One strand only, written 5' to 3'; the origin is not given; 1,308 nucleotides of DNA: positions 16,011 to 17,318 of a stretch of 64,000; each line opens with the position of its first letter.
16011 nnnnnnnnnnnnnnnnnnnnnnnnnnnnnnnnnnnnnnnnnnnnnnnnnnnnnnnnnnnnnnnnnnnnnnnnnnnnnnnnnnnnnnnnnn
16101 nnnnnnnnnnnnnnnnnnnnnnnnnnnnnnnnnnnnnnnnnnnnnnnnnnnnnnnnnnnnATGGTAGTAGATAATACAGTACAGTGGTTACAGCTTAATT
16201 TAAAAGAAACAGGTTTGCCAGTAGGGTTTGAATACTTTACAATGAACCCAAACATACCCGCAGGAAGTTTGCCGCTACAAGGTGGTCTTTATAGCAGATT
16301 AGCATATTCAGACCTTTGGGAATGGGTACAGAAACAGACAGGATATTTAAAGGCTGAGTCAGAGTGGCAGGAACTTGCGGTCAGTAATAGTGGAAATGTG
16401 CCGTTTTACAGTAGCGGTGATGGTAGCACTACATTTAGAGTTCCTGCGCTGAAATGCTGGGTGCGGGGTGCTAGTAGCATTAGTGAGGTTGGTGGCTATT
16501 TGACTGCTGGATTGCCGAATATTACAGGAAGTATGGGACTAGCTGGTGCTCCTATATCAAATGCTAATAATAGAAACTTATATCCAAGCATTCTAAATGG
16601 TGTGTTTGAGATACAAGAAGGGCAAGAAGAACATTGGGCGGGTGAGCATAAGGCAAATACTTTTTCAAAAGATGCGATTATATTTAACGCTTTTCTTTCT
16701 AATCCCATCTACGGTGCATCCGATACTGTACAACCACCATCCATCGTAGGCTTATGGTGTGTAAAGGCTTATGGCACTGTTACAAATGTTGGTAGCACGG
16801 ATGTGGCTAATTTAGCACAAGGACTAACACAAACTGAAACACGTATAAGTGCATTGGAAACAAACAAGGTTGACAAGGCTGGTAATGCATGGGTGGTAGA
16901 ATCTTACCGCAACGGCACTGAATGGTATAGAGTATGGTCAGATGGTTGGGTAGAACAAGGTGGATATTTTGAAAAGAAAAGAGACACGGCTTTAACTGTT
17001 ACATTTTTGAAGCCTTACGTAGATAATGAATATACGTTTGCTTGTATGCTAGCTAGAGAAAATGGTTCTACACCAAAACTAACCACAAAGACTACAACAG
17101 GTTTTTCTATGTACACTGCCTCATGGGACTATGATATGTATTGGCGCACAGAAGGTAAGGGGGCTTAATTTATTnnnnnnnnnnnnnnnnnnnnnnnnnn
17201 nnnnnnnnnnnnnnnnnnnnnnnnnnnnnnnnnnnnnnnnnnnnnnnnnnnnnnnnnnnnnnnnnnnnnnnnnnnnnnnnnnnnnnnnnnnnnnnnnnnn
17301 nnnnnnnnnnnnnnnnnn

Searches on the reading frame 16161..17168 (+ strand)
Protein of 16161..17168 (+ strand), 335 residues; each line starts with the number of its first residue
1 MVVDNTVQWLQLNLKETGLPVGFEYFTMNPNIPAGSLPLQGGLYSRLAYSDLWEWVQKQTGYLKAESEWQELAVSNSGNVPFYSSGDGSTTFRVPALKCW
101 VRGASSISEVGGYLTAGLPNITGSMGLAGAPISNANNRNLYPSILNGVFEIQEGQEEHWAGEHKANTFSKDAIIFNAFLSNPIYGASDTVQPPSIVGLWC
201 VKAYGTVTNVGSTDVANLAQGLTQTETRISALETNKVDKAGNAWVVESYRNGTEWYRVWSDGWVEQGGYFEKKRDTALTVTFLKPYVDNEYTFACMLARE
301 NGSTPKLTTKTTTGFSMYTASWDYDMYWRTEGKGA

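Call 10: search_protein_families(library=pfam, proteins=[window:16161-17168:+])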
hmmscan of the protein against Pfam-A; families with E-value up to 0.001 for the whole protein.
window:16161-17168:+ (335 aa): 0 families

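Call 98: search_protein_families(library=phrogs, proteins=[window:16161-17168:+], max_evalue=0.001)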
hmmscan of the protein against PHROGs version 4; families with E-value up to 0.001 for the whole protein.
window:16161-17168:+ (335 aa): 8 families
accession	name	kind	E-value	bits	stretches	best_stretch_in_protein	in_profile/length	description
phrog_6921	-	tail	2.6e-21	77.1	1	27-217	241-438/738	tail fiber protein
phrog_327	-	tail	1.1e-09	39.2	1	15-311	300-548/618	tail protein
phrog_13173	-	tail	9.5e-09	35.3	1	23-234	365-553/674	tail fiber protein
phrog_10305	-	tail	1.6e-08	34.6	1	29-227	637-831/1005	tail fiber protein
phrog_4849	-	tail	1.7e-07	31.2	1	30-98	562-623/788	tail protein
phrog_20500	-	tail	1e-05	24.3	1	18-239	665-887/1365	tail protein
phrog_1858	-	tail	1.8e-05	23.9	1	7-98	126-196/1018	tail fiber protein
phrog_7489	-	tail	0.00086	19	0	199-240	639-680/775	tail fiber protein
